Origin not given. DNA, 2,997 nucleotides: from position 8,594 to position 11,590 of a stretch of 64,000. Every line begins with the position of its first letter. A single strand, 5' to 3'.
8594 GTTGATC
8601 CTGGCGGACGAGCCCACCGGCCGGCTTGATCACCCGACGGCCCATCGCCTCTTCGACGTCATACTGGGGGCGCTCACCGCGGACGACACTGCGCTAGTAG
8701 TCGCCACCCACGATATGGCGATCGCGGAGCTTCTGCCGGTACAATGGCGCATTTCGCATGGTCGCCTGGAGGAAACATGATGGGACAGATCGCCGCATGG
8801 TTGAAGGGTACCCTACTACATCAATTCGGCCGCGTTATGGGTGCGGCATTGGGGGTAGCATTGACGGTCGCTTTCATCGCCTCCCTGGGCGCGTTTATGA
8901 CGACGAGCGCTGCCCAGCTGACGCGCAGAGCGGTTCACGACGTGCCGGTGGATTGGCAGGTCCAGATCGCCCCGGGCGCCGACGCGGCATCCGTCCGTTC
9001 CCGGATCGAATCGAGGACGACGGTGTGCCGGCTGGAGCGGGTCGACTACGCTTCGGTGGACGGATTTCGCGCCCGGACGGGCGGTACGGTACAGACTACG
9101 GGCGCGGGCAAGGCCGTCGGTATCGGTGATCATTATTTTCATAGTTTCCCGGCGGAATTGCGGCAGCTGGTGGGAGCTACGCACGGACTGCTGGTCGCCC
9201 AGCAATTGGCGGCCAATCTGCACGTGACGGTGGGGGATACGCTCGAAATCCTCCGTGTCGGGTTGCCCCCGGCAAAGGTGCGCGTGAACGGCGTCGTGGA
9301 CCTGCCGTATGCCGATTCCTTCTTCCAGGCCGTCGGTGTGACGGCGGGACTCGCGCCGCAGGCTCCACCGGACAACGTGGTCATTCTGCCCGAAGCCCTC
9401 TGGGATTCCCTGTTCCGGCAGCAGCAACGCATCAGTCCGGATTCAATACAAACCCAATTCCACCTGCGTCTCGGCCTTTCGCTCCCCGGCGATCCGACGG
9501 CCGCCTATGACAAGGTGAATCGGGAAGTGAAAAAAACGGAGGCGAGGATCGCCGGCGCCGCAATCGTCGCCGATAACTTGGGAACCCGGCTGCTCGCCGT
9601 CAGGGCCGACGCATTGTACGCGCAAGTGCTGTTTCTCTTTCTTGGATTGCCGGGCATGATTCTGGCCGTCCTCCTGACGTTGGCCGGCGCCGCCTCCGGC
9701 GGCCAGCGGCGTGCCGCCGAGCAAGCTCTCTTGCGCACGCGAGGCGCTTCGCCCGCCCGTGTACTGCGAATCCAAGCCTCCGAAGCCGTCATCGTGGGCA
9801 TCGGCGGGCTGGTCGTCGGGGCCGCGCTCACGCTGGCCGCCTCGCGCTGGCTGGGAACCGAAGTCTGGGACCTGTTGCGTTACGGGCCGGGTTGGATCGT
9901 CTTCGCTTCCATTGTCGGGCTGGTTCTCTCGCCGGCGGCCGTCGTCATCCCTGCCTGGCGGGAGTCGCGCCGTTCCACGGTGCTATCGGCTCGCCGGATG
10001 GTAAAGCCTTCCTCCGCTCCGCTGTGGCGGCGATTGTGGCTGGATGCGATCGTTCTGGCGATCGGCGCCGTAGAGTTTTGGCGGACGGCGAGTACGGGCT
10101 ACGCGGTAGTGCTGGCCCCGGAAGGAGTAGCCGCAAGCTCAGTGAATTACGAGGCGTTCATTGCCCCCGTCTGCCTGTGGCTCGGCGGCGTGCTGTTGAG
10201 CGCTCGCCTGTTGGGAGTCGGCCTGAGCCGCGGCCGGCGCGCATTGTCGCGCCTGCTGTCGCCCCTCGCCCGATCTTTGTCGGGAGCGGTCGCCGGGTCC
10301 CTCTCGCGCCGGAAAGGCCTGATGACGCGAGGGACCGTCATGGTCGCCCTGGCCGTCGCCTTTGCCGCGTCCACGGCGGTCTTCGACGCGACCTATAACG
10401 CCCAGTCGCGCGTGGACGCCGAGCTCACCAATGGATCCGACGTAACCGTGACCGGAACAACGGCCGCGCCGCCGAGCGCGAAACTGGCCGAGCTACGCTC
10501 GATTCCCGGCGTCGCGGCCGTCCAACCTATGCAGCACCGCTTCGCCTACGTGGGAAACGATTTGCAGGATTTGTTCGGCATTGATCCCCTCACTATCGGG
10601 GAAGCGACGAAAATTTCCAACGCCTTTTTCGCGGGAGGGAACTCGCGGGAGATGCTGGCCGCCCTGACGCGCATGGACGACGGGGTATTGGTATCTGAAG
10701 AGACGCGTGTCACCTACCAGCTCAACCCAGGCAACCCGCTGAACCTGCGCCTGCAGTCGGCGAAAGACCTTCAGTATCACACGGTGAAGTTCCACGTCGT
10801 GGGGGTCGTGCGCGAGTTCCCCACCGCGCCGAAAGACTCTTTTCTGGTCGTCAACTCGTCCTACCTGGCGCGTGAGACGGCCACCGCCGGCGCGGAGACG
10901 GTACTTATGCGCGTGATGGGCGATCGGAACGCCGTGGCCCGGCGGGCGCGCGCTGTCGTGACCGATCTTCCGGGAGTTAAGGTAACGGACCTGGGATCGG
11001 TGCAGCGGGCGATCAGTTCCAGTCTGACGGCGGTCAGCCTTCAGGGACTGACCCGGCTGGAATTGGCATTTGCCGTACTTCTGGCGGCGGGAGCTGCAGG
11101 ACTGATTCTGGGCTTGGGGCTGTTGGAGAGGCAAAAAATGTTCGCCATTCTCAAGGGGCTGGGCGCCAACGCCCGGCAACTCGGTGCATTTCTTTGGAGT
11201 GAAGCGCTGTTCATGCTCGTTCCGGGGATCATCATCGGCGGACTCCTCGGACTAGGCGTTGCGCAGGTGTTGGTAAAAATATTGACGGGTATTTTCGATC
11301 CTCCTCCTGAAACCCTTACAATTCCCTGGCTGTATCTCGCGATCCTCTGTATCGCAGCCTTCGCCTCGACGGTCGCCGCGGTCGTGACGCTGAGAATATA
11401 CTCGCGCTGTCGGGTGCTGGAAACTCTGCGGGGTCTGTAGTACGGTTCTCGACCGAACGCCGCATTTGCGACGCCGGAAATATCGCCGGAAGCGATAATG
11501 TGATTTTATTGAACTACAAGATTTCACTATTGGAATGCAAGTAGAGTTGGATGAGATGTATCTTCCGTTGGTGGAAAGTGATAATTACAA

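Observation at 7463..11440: Unusual ABC exporter architecture: two separately encoded ATPases plus one about 888-aa permease containing two complete FtsX/MacB modules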

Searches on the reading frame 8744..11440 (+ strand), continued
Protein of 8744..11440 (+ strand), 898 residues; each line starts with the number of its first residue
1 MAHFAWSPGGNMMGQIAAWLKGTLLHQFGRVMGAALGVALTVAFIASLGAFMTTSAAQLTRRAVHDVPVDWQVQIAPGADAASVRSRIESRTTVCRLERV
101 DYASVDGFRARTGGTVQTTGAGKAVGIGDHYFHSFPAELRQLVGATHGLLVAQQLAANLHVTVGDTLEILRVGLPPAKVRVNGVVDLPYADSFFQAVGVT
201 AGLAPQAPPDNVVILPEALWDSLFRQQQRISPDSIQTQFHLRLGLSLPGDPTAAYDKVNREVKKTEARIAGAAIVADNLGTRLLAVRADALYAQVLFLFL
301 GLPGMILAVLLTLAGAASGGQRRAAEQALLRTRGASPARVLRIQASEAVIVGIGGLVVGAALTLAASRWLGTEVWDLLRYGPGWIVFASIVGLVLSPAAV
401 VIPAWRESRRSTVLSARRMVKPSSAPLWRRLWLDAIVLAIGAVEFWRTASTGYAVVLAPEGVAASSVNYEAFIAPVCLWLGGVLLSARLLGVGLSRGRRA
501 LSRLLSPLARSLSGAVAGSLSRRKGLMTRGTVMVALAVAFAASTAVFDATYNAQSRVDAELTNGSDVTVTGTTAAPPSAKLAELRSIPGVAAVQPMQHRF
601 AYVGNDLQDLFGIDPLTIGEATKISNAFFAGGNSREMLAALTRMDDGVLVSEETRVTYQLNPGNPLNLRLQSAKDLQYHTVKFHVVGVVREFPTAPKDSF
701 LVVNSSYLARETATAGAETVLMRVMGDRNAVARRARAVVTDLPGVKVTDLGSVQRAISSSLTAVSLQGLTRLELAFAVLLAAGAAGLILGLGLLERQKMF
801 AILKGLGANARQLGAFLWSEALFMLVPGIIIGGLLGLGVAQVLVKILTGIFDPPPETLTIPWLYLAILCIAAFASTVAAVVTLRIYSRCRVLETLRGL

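Call 60: search_dna_similar(query=window:8777-11437:+, collection=plasmids, mode=protein, max_evalue=1e-50, max_rows=40)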
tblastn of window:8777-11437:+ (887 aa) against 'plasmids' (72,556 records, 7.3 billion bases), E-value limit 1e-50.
Records with a match: 31; places in all: 33; records where one place covers at least 80% of the query: 28.
Best place of each record, by identity: <60% 31.
By first word of the organism name: Rhizobium 15; Mesorhizobium 3; Deinococcus 3; Rhodococcus 3; Paraburkholderia 2; Chroococcidiopsis 1; Agrobacterium 1; Bradyrhizobium 1; Mycolicibacterium 1; Streptomyces 1.
By predicted mobility (MOB-suite, as given by PLSDB): non-mobilizable 15; conjugative 11; mobilizable 5.
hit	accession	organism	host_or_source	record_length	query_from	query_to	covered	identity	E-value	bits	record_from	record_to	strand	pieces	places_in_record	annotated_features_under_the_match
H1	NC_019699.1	Chroococcidiopsis thermalis PCC 7203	-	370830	8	858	96%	57.5%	0e+0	740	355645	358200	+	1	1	FtsX-like permease family protein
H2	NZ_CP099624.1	Paraburkholderia fungorum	Arabidopsis thaliana,pure culture,leaf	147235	8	858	96%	57.2%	0e+0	680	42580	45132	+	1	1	FtsX-like permease family protein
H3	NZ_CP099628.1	Paraburkholderia fungorum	Arabidopsis thaliana,pure culture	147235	8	858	96%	57.2%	0e+0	680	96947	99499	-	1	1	FtsX-like permease family protein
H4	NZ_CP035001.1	Rhizobium acidisoli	Phaseolus vulgaris,root nodule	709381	2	886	100%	52.6%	0e+0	667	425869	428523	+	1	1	FtsX-like permease family protein | ABC transporter ATP-binding protein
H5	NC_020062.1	Rhizobium tropici CIAT 899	Phaseolus vulgaris root nodule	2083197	8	886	99%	53.0%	0e+0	641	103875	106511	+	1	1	record has no annotation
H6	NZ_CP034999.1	Rhizobium acidisoli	Phaseolus vulgaris,root nodule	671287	8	886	99%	52.8%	0e+0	680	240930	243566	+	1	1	FtsX-like permease family protein | ABC transporter ATP-binding protein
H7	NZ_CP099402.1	Rhizobium sp. Pop5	Phaseolus vulgaris,Cell culture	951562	8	886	99%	52.8%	0e+0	669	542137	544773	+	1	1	ABC transporter permease | ABC transporter ATP-binding protein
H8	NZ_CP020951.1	Rhizobium sp. CIAT894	-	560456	8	886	99%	52.8%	0e+0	667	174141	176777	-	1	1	ABC transporter permease | ABC transporter ATP-binding protein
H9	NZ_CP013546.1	Rhizobium phaseoli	Phaseolus vulgaris,Whole ...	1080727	8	886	99%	52.8%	0e+0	669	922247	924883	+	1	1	record has no annotation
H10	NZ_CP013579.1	Rhizobium phaseoli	Phaseolus vulgaris,Whole ...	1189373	8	886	99%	52.8%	0e+0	669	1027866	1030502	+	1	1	record has no annotation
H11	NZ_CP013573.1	Rhizobium phaseoli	Phaseolus vulgaris,Whole ...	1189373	8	886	99%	52.8%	0e+0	669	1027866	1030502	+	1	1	record has no annotation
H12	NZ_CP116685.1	Agrobacterium fabrum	cell culture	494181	8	886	99%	52.8%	0e+0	694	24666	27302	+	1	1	FtsX-like permease family protein | ABC transporter ATP-binding protein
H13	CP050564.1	Rhizobium leguminosarum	Lathyrus sativus,cell culture,root ...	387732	8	886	99%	52.8%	0e+0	692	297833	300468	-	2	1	ABC transporter ATP-binding protein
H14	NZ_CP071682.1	Rhizobium ruizarguesonis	lentil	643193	8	886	99%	52.7%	0e+0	653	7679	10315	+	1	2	FtsX-like permease family protein | ABC transporter ATP-binding protein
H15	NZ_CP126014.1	Bradyrhizobium japonicum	Glycine max,soybean,root nodule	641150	8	886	99%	52.0%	0e+0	668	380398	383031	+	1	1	ABC transporter permease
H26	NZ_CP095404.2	Rhodococcus opacus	Whole organism,nitrophenolics and ...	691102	5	854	96%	46.3%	7e-143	476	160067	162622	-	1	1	FtsX-like permease family protein | ATP-binding cassette domain-containing protein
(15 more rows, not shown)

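Call 61: get_annotated_region(hit=H12, flank=7000)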
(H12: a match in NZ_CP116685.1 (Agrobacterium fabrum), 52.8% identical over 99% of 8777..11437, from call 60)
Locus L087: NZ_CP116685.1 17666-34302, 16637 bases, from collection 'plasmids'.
description: Agrobacterium fabrum strain 2788 plasmid pAt2788a, complete sequence
organism: Agrobacterium fabrum (NCBI taxid 1176649)
taxonomy: Bacteria; Pseudomonadota; Alphaproteobacteria; Hyphomicrobiales; Rhizobiaceae; Agrobacterium; Agrobacterium fabrum
host: -; source: cell culture; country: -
typing (MOB-suite, as given by PLSDB): conjugative; relaxase MOBQ; mating-pair formation MPF_T
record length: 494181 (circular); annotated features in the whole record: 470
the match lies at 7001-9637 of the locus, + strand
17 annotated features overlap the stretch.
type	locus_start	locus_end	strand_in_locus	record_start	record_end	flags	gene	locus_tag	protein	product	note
CDS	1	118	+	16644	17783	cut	-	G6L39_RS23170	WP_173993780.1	RHE_PE00001 family protein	-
CDS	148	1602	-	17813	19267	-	-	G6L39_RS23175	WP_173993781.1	SEC-C domain-containing protein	-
CDS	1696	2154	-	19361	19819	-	-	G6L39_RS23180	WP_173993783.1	hypothetical protein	-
CDS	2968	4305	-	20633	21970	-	-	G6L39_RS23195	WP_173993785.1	ATP-binding protein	-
CDS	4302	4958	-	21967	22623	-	-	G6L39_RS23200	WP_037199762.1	response regulator transcription factor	GO:0000160 - phosphorelay signal transduction system [Evidence IEA]; GO:0006355 - regulation of DNA-templated ...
CDS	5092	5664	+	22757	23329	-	-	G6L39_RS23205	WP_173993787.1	hypothetical protein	-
CDS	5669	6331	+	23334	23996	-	-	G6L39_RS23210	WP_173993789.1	ABC transporter ATP-binding protein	-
CDS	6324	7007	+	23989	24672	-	-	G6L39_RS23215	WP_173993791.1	ABC transporter ATP-binding protein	-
CDS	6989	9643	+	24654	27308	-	-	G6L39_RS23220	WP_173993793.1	FtsX-like permease family protein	-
CDS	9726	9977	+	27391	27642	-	-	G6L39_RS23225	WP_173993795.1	DUF1344 domain-containing protein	-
CDS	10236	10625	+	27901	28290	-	-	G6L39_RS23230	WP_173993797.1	hypothetical protein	-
CDS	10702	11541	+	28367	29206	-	-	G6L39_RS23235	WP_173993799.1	hypothetical protein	-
CDS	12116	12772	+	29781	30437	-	-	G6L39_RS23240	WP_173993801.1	response regulator transcription factor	GO:0000160 - phosphorelay signal transduction system [Evidence IEA]; GO:0006355 - regulation of DNA-templated ...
CDS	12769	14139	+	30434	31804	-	-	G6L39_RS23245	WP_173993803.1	HAMP domain-containing sensor histidine kinase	GO:0007165 - signal transduction [Evidence IEA]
CDS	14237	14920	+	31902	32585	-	-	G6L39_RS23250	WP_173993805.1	MtnX-like HAD-IB family phosphatase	-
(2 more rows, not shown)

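Call 62: get_annotated_region(hit=H26, flank=7000)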
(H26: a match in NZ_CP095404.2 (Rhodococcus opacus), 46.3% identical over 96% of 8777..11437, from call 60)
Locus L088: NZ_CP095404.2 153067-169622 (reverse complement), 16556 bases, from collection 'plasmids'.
description: Rhodococcus opacus strain 9 plasmid unnamed, complete sequence
organism: Rhodococcus opacus (NCBI taxid 37919)
taxonomy: Bacteria; Actinomycetota; Actinomycetes; Mycobacteriales; Nocardiaceae; Rhodococcus; Rhodococcus opacus
host: -; source: Whole organism,nitrophenolics and trichloroethylene contaminated ground water; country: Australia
typing (MOB-suite, as given by PLSDB): mobilizable; relaxase MOBP,MOBP
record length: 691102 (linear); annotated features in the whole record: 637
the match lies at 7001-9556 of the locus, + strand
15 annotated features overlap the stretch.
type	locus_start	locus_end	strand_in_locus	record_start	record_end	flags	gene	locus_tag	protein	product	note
CDS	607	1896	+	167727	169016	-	-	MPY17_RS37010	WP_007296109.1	hypothetical protein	-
CDS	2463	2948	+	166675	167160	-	-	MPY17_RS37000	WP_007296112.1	hypothetical protein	-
CDS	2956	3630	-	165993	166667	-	-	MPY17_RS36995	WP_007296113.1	response regulator transcription factor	GO:0000160 - phosphorelay signal transduction system [Evidence IEA]; GO:0006355 - regulation of DNA-templated ...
CDS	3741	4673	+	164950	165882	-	-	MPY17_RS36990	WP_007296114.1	phosphatase PAP2 family protein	-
CDS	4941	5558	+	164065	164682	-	-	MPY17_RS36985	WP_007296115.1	hypothetical protein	-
CDS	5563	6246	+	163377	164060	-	-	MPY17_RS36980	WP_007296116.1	ABC transporter ATP-binding protein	-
CDS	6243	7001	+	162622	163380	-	-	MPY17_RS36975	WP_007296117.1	ATP-binding cassette domain-containing protein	-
CDS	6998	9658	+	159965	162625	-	-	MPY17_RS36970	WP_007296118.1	FtsX-like permease family protein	-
CDS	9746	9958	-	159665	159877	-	-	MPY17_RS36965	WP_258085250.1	hypothetical protein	-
CDS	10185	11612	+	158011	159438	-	-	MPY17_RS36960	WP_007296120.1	HAMP domain-containing sensor histidine kinase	GO:0007165 - signal transduction [Evidence IEA]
CDS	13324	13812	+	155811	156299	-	-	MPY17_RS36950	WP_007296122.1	CrcB family protein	-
CDS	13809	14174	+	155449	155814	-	crcB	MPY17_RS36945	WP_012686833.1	fluoride efflux transporter CrcB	GO:1903424 - fluoride transmembrane transport [Evidence IEA]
CDS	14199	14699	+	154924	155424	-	-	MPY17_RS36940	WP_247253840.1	universal stress protein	-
CDS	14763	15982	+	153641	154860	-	-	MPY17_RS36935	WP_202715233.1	IS3 family transposase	-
CDS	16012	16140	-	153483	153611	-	-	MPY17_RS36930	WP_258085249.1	hypothetical protein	-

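Call 83: search_protein_families(library=padloc, proteins=[window:8777-11437:+], max_evalue=0.00001)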
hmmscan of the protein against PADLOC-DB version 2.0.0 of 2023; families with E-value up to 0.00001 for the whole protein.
window:8777-11437:+ (887 aa): 0 families

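Call 85: search_dna_similar(query=window:8777-11437:+, collection=plasmids, mode=protein, max_evalue=0.000001, max_rows=40, rows=spread)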
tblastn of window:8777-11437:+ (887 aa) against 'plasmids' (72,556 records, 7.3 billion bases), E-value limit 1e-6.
Records with a match: 34; places in all: 36; records where one place covers at least 80% of the query: 28.
Best place of each record, by identity: <60% 34.
By first word of the organism name: Rhizobium 15; Mesorhizobium 4; Bradyrhizobium 3; Deinococcus 3; Rhodococcus 3; Paraburkholderia 2; Chroococcidiopsis 1; Agrobacterium 1; Mycolicibacterium 1; Streptomyces 1.
By predicted mobility (MOB-suite, as given by PLSDB): non-mobilizable 15; conjugative 13; mobilizable 6.
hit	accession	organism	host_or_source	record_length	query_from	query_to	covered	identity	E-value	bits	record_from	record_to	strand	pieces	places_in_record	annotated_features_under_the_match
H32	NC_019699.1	Chroococcidiopsis thermalis PCC 7203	-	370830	8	858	96%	57.5%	0e+0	740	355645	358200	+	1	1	FtsX-like permease family protein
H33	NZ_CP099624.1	Paraburkholderia fungorum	Arabidopsis thaliana,pure culture,leaf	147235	8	858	96%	57.2%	0e+0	680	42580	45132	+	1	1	FtsX-like permease family protein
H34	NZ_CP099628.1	Paraburkholderia fungorum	Arabidopsis thaliana,pure culture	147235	8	858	96%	57.2%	0e+0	680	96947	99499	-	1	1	FtsX-like permease family protein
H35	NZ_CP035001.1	Rhizobium acidisoli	Phaseolus vulgaris,root nodule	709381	2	886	100%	52.6%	0e+0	667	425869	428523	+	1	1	FtsX-like permease family protein | ABC transporter ATP-binding protein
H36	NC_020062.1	Rhizobium tropici CIAT 899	Phaseolus vulgaris root nodule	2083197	8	886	99%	53.0%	0e+0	641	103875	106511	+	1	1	record has no annotation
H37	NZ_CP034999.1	Rhizobium acidisoli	Phaseolus vulgaris,root nodule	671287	8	886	99%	52.8%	0e+0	680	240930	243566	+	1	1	FtsX-like permease family protein | ABC transporter ATP-binding protein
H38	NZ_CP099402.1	Rhizobium sp. Pop5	Phaseolus vulgaris,Cell culture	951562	8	886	99%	52.8%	0e+0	669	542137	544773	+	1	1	ABC transporter permease | ABC transporter ATP-binding protein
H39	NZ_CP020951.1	Rhizobium sp. CIAT894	-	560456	8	886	99%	52.8%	0e+0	667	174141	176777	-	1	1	ABC transporter permease | ABC transporter ATP-binding protein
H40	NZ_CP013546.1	Rhizobium phaseoli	Phaseolus vulgaris,Whole ...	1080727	8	886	99%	52.8%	0e+0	669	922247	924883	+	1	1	record has no annotation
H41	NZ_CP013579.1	Rhizobium phaseoli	Phaseolus vulgaris,Whole ...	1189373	8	886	99%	52.8%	0e+0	669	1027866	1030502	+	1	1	record has no annotation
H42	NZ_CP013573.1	Rhizobium phaseoli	Phaseolus vulgaris,Whole ...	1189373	8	886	99%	52.8%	0e+0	669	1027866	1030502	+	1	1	record has no annotation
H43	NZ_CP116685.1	Agrobacterium fabrum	cell culture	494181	8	886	99%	52.8%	0e+0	694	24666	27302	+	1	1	FtsX-like permease family protein | ABC transporter ATP-binding protein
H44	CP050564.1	Rhizobium leguminosarum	Lathyrus sativus,cell culture,root ...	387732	8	886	99%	52.8%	0e+0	692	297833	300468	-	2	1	ABC transporter ATP-binding protein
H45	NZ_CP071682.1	Rhizobium ruizarguesonis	lentil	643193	8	886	99%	52.7%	0e+0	653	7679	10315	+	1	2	FtsX-like permease family protein | ABC transporter ATP-binding protein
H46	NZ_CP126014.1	Bradyrhizobium japonicum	Glycine max,soybean,root nodule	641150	8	886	99%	52.0%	0e+0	668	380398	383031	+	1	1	ABC transporter permease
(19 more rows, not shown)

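Call 90: search_protein_representatives(alignment_id=A1)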
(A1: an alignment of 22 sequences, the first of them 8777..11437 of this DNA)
Query: 22 sequences, 885 profile positions. Proteins with E-value up to 0.001 (for the whole library): 11299; up to 1e-10: 2675; up to 1e-30: 623. The best 150 are listed.
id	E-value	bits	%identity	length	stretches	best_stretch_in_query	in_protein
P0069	0.0e+00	1559.1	-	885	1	1-885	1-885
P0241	0.0e+00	1103.4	-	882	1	4-884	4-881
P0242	0.0e+00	1093.4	-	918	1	1-652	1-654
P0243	0.0e+00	1089.0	-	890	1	3-885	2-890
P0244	0.0e+00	1069.6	-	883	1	2-885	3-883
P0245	0.0e+00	1064.0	-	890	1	2-884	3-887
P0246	0.0e+00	1063.2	-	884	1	4-883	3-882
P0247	0.0e+00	1061.8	-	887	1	4-885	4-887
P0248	0.0e+00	1037.1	-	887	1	1-885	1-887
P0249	0.0e+00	1026.8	-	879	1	1-883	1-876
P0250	2.7e-289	978.3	-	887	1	1-885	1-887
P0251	2.1e-283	958.9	-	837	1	111-771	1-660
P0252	2.2e-280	948.9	-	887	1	2-885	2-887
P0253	6.9e-275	930.7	-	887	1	4-885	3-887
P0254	2.9e-268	908.8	-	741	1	2-681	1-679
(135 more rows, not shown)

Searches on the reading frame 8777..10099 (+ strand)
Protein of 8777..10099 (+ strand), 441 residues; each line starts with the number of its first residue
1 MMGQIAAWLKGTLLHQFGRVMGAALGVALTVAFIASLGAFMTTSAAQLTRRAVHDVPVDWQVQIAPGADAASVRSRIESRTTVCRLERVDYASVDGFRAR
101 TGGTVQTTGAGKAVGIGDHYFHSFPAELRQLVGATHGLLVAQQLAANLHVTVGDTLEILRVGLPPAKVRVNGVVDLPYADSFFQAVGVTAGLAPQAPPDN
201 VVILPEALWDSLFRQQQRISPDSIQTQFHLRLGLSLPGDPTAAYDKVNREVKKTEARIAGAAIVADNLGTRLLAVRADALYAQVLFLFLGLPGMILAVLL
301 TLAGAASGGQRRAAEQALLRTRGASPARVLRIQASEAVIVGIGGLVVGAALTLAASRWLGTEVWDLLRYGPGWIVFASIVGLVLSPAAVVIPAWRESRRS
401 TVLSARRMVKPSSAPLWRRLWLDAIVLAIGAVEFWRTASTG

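Call 87: search_protein_families(library=pfam, proteins=[window:8777-10099:+], max_evalue=5)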
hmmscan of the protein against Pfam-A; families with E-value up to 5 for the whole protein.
window:8777-10099:+ (441 aa): 1 family
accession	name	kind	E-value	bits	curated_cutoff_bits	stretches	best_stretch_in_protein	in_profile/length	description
PF02687.27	FtsX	-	1e-06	29.3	25.5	1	293-395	7-114/120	FtsX-like permease C-terminal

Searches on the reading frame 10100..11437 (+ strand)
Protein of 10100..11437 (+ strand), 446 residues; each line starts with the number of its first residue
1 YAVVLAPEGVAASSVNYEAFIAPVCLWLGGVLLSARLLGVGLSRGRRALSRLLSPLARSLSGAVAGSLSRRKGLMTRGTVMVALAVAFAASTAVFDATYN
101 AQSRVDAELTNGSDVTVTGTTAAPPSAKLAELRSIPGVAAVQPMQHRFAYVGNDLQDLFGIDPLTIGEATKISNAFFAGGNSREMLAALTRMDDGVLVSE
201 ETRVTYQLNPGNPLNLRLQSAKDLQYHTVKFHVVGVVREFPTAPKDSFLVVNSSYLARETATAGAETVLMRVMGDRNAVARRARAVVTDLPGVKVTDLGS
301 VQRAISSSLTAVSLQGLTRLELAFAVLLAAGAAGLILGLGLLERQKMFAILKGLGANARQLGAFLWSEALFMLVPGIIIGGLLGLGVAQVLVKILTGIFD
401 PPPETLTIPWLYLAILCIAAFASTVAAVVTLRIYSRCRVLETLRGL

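Call 87: search_protein_families(library=pfam, proteins=[window:10100-11437:+], max_evalue=5)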
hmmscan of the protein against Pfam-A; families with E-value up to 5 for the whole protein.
window:10100-11437:+ (446 aa): 1 family
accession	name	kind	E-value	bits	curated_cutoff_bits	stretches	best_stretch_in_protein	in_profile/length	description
PF02687.27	FtsX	-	2.3e-11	44.2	25.5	1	322-430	4-110/120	FtsX-like permease C-terminal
